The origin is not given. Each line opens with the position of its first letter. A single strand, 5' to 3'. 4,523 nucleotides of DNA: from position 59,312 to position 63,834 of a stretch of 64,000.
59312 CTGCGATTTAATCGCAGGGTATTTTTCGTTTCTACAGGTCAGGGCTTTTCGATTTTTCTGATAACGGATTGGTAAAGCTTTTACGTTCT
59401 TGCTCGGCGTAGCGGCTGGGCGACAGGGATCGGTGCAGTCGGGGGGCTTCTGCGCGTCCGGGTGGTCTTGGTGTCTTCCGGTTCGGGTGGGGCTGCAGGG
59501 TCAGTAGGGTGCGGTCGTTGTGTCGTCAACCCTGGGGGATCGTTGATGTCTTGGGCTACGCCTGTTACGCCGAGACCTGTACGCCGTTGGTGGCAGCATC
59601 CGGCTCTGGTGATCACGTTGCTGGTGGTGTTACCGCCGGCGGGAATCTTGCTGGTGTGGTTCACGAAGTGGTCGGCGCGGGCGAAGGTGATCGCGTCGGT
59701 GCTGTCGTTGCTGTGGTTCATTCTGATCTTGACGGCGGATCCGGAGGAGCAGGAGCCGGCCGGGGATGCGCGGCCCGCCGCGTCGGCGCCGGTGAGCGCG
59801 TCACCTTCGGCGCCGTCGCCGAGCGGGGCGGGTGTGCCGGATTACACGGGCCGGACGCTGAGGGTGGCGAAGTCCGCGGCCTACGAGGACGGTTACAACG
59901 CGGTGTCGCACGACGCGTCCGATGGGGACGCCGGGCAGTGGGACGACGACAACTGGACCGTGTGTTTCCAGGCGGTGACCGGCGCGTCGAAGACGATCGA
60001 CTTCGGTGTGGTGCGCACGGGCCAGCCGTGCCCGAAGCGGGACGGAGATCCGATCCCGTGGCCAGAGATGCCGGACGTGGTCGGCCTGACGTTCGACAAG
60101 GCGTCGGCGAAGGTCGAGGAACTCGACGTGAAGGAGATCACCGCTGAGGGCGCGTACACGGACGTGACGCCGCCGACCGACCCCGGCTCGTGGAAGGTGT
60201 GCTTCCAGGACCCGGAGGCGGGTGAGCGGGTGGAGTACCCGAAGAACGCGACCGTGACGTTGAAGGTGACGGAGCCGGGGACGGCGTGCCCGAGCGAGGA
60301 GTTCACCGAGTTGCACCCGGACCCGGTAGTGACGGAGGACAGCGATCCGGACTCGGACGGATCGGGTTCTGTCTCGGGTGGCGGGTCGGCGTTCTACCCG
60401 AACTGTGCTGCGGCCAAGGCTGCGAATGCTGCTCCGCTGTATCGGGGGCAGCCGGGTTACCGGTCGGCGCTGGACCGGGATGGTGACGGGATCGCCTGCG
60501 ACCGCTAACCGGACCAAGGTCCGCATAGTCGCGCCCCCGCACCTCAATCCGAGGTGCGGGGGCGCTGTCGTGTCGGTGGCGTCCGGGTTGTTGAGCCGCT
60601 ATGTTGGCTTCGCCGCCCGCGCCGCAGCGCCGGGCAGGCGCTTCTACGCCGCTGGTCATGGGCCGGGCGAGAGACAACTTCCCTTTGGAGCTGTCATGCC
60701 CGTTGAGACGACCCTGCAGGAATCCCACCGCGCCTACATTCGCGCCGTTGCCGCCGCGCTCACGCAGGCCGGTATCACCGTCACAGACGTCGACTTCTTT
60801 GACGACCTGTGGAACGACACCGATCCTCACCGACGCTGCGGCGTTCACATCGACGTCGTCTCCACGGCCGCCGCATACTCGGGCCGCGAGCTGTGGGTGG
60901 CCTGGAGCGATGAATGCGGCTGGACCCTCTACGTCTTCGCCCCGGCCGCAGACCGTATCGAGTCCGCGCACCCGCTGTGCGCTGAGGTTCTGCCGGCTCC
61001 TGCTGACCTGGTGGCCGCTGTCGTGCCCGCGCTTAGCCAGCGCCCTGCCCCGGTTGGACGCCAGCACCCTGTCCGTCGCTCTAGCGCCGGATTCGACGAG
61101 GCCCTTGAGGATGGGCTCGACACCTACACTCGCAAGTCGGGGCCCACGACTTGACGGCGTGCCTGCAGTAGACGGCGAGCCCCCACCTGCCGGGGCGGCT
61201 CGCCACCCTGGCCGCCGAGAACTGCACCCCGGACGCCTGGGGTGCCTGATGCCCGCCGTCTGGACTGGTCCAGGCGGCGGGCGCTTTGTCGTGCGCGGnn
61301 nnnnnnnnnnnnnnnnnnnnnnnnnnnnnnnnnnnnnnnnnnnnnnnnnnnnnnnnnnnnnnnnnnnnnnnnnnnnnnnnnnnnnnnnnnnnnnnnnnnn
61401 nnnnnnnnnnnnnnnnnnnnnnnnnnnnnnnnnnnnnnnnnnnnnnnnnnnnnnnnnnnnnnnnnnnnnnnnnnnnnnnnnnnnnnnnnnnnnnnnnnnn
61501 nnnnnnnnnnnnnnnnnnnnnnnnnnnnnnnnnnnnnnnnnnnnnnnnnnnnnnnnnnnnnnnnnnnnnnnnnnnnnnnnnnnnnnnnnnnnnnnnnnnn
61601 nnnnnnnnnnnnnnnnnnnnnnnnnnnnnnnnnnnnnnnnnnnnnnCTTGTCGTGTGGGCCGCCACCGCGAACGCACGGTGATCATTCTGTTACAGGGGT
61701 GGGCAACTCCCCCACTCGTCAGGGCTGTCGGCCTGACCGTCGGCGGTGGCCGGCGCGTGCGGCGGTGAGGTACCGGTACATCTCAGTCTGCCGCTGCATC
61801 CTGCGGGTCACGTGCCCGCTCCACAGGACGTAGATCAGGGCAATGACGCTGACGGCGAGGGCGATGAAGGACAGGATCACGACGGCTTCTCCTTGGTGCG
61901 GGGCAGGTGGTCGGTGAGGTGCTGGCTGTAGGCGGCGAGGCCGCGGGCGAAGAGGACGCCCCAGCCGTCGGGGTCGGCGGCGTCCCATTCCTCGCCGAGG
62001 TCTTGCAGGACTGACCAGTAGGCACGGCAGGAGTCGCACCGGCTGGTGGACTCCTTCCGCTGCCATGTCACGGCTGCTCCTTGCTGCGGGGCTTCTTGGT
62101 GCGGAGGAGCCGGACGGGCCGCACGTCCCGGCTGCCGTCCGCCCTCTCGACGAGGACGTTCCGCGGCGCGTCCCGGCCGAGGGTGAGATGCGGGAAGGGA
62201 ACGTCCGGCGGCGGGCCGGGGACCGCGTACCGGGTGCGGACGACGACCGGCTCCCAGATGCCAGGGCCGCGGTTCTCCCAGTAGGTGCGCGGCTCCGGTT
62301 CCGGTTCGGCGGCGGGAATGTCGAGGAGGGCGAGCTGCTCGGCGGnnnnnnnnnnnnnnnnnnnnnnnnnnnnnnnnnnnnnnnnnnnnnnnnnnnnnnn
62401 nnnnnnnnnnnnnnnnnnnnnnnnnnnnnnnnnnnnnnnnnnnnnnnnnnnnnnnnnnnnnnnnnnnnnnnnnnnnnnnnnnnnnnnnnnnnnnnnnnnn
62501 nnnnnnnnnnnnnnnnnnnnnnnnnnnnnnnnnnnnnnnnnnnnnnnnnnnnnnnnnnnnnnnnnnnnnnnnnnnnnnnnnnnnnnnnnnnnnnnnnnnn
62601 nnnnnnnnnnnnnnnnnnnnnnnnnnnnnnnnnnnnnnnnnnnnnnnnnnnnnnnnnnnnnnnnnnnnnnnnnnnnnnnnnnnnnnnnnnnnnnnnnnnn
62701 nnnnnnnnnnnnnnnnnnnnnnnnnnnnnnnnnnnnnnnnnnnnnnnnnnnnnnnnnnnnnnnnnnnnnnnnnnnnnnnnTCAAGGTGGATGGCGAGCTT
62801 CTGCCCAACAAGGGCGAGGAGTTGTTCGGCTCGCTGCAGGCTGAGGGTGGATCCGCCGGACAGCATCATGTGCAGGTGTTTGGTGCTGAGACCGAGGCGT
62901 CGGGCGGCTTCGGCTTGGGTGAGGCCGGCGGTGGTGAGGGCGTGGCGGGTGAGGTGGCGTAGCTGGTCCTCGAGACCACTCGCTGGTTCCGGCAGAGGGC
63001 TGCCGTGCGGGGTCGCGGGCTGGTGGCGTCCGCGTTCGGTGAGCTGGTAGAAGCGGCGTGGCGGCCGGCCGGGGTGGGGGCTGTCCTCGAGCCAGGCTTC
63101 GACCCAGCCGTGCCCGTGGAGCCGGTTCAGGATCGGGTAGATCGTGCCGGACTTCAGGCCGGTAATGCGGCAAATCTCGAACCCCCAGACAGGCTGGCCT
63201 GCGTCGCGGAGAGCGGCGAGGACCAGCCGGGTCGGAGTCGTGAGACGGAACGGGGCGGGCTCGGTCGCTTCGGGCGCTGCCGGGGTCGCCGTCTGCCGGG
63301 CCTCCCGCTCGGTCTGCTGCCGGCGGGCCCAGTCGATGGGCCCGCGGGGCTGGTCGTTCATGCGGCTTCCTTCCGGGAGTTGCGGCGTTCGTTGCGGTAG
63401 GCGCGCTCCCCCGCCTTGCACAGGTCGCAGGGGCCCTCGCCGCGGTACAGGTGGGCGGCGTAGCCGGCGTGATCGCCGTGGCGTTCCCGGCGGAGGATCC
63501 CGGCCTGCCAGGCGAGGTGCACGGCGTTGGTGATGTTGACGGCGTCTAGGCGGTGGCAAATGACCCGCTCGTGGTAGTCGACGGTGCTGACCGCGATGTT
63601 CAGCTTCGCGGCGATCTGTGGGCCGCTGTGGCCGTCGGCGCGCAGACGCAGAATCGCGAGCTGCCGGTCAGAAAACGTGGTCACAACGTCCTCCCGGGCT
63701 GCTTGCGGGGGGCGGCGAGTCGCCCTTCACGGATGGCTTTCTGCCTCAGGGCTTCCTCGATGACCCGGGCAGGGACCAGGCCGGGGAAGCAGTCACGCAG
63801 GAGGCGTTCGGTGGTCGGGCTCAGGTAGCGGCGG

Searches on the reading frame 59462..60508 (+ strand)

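Call 11: search_protein_families(library=pfam, proteins=[window:59462-60508:+], max_evalue=0.01)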
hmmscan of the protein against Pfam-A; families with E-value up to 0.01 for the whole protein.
window:59462-60508:+ (348 aa): 2 families
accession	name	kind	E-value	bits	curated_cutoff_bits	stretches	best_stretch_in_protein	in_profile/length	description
PF05901.16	Excalibur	-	1.2e-14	54.8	22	1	312-346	1-35/36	Excalibur calcium-binding domain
PF03793.24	PASTA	-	3.3e-13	49.8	23.2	1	202-269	2-62/64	PASTA domain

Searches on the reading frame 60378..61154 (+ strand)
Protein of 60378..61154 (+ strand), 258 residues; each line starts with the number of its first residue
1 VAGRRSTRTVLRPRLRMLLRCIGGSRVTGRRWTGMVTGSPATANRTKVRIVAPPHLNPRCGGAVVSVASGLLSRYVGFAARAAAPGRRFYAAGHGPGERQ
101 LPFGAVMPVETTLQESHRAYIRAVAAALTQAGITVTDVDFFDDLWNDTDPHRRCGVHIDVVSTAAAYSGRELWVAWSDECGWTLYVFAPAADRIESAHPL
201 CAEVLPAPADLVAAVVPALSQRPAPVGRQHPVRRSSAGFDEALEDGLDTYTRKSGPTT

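Call 87: search_protein_families(library=pfam, proteins=[window:60378-61154:+], max_evalue=0.001)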
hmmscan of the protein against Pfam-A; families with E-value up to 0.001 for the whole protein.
window:60378-61154:+ (258 aa): 1 family
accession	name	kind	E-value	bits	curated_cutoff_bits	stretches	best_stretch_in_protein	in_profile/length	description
PF19809.4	DUF6292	-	2.2e-06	28.3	27.1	1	120-215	1-86/88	Family of unknown function (DUF6292)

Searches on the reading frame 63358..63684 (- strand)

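Call 87: search_protein_families(library=pfam, proteins=[window:63358-63684:-], max_evalue=0.001)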
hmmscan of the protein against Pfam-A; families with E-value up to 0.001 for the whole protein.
window:63358-63684:- (108 aa): 5 families
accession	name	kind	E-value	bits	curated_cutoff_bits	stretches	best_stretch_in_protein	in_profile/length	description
PF00196.25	GerE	-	2.4e-11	43.5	23.5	1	3-58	2-57/57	Bacterial regulatory proteins, luxR family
PF13384.12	HTH_23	-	2.5e-06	27.6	24.6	1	6-36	5-35/50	Homeodomain-like domain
PF08281.18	Sigma70_r4_2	-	0.00017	21.6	25.7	1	7-38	14-46/54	Sigma-70, region 4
PF13518.12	HTH_28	-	0.00049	20.6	25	1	8-37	2-31/52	Helix-turn-helix domain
PF13936.12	HTH_38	-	0.00095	19.3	27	0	4-38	7-40/44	Helix-turn-helix domain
